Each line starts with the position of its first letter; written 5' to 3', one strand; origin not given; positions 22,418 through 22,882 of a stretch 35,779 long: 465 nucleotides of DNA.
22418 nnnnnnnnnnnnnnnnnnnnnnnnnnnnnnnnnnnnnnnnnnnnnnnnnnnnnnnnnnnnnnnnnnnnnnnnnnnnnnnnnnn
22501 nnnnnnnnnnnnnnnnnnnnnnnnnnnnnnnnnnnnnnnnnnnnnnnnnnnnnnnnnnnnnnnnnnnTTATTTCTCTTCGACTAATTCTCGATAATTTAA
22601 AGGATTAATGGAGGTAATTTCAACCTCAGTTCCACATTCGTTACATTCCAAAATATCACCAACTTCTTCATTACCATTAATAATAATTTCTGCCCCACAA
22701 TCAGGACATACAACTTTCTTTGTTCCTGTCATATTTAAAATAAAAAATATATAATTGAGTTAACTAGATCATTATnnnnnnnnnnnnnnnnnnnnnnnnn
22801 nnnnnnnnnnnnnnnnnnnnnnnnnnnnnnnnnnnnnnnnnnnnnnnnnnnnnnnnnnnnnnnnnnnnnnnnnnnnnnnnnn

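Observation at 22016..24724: Four-gene non-canonical module sits between mraY and ftsW, where murD normally lies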

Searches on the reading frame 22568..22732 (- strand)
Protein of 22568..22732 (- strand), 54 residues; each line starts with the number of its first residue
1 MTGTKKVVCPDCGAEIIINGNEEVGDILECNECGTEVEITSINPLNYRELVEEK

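Call 3: search_protein_families(library=pfam, proteins=[window:22568-22732:-], max_evalue=0.01)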
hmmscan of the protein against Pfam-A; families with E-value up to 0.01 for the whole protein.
window:22568-22732:- (54 aa): 18 families
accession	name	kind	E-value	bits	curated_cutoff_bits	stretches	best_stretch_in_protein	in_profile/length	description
PF21344.3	Zn_ribbon_LysW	-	5.2e-12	45.7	27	1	8-49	2-43/46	Alpha-aminoadipate carrier protein LysW-like, globular domain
PF24463.1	DUF7577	-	9e-05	22.4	28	0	7-15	3-11/27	Domain of unknown function (DUF7577)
PF02150.21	Zn_ribbon_RPB9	-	0.0003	21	25.2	1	9-41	4-35/36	RNA polymerases M/15 Kd subunit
PF24441.1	DUF7560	-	0.0003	20.9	27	0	6-20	5-19/44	Family of unknown function (DUF7560)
PF13248.11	Zn_ribbon_3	-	0.00071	19.4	27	0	7-15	3-25/26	zinc-ribbon domain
PF18439.7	zf_UBZ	-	0.00089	19.3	25.6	0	6-18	2-14/32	Ubiquitin-Binding Zinc Finger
PF13240.11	Zn_Ribbon_1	-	0.0011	19.1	25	0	9-16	2-9/23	zinc-ribbon domain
PF19134.6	DUF5817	-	0.0014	19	31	1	7-44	4-38/57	Domain of unknown function (DUF5817)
PF22747.2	Zn_ribbon_DUF2089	-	0.0018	18.8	27.6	0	28-38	13-23/32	DUF2089 zinc ribbon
PF24460.1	DUF7575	-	0.0018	18.1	28.5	0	6-16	3-13/28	Domain of unknown function (DUF7575)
PF09723.15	Zn_ribbon_8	-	0.0019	18.6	34.4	0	5-14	25-34/41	Zinc ribbon domain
PF08271.17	Zn_Ribbon_TF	-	0.0022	18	29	1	8-44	2-36/43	TFIIB zinc-binding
PF08274.17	Zn_Ribbon_YjdM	-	0.0055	17.1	30.8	0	8-16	21-29/30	PhnA Zinc-Ribbon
PF22289.1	DmmA-like_C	-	0.007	16.7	27.4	0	6-40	1-31/44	Dimethylamine monooxygenase subunit DmmA-like, C-terminal domain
PF12773.13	DZR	-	0.0073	16.9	27.3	0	7-39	13-36/45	Double zinc ribbon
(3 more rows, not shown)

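Call 4: search_protein_families(library=ncbifam, proteins=[window:22568-22732:-], max_evalue=0.01)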
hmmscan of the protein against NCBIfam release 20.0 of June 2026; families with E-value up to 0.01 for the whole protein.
window:22568-22732:- (54 aa): 12 families
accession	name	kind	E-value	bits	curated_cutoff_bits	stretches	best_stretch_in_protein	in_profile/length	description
TIGR01206.1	lysW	equivalog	1.9e-11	43.7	53.2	1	7-50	3-45/54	lysine biosynthesis protein LysW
NF041070.1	carrier_LysW_Arch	domain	7.9e-08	32.2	75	1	7-44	3-40/57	alpha-aminoadipate/glutamate carrier protein LysW/ArgW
NF041913.1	HVO_2142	equivalog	1.1e-05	25.1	90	1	4-25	9-30/48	HVO_2142 family zinc finger protein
NF033497.1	rubre_like_arch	subfamily_domain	0.00023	20.8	32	0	3-15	13-25/34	rubrerythrin-like domain-containing protein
NF001607.0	PRK00398.1-4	equivalog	0.00053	19.6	89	0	4-18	26-40/53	DNA-directed RNA polymerase subunit P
NF047912.1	ECs_2282_CxxC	subfamily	0.00064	19.6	37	1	6-37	2-37/60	ECs_2282 family putative zinc-binding protein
TIGR02098.1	MJ0042_CXXC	domain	0.00069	19.3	20.9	0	7-20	3-16/38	MJ0042-type zinc finger domain-containing protein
NF041795.1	Brz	equivalog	0.0011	19.3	100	0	4-16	3-15/60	transcriptional regulator Brz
NF001629.0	PRK00415.1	equivalog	0.0013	18.2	70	1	6-36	14-42/62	30S ribosomal protein S27e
NF041259.1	mono_DmmA_fam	domain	0.002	18.4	60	1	3-40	48-83/101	dimethylamine monooxygenase subunit DmmA family protein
NF011482.0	PRK14892.1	equivalog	0.0036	17.2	109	1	8-40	23-55/101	putative transcription elongation factor Elf1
NF011481.0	PRK14890.1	equivalog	0.0073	16.3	61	0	6-34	27-57/61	putative Zn-ribbon RNA-binding protein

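Call 34: search_solved_structures(query=window:22568-22732:-, max_evalue=1, show_alignments=4)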
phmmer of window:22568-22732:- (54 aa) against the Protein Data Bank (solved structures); distinct sequences matched with E-value up to 1: 24.
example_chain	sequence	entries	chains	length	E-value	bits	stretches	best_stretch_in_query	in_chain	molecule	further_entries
3wwl_A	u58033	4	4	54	3.6e-08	36.6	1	8-53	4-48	Alpha-aminoadipate carrier protein LysW | OrfF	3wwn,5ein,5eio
5k2m_E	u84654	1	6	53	3.9e-07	33.3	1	7-52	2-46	Probable lysine biosynthesis protein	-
2i13_A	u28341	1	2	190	1.8e-06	31.3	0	2-14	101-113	Aart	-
5v3g_D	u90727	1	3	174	0.013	19.3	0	2-14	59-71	PR domain zinc finger protein 9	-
8hil_L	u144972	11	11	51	0.017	18.9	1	7-37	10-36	DNA-directed RNA polymerases II, IV and V subunit 12 | DNA-directed RNA polymerase II, IV and V subunit 12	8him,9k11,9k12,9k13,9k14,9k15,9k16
1mey_C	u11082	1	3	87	0.018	18.8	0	2-15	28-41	CONSENSUS ZINC FINGER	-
7eu0_L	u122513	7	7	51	0.018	18.8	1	7-37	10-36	DNA-directed RNA polymerases II, IV and V subunit 12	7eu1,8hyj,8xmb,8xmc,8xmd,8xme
5egb_A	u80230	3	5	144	0.042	17.7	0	2-14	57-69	Histone-lysine N-methyltransferase PRDM9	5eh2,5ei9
9o17_AZ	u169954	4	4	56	0.062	17.1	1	3-36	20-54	Putative zinc finger domain-containing protein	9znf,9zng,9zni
4c2m_I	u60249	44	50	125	0.19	15.6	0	7-34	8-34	DNA-DIRECTED RNA POLYMERASE I SUBUNIT RPA12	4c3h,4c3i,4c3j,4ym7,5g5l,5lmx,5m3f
3j0k_L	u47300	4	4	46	0.19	15.6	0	4-37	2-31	DNA-directed RNA polymerases I, II, and III 7.7 kDa polypeptide | DNA-DIRECTED RNA POLYMERASES I, II, AND III SUBUNIT RPABC4, RPB12 | DNA-directed RNA polymeras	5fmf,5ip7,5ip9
4ywl_A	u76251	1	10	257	0.21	15.5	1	7-40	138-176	Cell division control protein 21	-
4qiw_P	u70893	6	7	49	0.23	15.3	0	4-20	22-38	DNA-directed RNA polymerase subunit P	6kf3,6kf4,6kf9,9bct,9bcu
4ywm_A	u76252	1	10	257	0.24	15.3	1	7-42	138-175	Cell division control protein 21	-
4pof_A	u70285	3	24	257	0.25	15.2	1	7-42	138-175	Cell division control protein 21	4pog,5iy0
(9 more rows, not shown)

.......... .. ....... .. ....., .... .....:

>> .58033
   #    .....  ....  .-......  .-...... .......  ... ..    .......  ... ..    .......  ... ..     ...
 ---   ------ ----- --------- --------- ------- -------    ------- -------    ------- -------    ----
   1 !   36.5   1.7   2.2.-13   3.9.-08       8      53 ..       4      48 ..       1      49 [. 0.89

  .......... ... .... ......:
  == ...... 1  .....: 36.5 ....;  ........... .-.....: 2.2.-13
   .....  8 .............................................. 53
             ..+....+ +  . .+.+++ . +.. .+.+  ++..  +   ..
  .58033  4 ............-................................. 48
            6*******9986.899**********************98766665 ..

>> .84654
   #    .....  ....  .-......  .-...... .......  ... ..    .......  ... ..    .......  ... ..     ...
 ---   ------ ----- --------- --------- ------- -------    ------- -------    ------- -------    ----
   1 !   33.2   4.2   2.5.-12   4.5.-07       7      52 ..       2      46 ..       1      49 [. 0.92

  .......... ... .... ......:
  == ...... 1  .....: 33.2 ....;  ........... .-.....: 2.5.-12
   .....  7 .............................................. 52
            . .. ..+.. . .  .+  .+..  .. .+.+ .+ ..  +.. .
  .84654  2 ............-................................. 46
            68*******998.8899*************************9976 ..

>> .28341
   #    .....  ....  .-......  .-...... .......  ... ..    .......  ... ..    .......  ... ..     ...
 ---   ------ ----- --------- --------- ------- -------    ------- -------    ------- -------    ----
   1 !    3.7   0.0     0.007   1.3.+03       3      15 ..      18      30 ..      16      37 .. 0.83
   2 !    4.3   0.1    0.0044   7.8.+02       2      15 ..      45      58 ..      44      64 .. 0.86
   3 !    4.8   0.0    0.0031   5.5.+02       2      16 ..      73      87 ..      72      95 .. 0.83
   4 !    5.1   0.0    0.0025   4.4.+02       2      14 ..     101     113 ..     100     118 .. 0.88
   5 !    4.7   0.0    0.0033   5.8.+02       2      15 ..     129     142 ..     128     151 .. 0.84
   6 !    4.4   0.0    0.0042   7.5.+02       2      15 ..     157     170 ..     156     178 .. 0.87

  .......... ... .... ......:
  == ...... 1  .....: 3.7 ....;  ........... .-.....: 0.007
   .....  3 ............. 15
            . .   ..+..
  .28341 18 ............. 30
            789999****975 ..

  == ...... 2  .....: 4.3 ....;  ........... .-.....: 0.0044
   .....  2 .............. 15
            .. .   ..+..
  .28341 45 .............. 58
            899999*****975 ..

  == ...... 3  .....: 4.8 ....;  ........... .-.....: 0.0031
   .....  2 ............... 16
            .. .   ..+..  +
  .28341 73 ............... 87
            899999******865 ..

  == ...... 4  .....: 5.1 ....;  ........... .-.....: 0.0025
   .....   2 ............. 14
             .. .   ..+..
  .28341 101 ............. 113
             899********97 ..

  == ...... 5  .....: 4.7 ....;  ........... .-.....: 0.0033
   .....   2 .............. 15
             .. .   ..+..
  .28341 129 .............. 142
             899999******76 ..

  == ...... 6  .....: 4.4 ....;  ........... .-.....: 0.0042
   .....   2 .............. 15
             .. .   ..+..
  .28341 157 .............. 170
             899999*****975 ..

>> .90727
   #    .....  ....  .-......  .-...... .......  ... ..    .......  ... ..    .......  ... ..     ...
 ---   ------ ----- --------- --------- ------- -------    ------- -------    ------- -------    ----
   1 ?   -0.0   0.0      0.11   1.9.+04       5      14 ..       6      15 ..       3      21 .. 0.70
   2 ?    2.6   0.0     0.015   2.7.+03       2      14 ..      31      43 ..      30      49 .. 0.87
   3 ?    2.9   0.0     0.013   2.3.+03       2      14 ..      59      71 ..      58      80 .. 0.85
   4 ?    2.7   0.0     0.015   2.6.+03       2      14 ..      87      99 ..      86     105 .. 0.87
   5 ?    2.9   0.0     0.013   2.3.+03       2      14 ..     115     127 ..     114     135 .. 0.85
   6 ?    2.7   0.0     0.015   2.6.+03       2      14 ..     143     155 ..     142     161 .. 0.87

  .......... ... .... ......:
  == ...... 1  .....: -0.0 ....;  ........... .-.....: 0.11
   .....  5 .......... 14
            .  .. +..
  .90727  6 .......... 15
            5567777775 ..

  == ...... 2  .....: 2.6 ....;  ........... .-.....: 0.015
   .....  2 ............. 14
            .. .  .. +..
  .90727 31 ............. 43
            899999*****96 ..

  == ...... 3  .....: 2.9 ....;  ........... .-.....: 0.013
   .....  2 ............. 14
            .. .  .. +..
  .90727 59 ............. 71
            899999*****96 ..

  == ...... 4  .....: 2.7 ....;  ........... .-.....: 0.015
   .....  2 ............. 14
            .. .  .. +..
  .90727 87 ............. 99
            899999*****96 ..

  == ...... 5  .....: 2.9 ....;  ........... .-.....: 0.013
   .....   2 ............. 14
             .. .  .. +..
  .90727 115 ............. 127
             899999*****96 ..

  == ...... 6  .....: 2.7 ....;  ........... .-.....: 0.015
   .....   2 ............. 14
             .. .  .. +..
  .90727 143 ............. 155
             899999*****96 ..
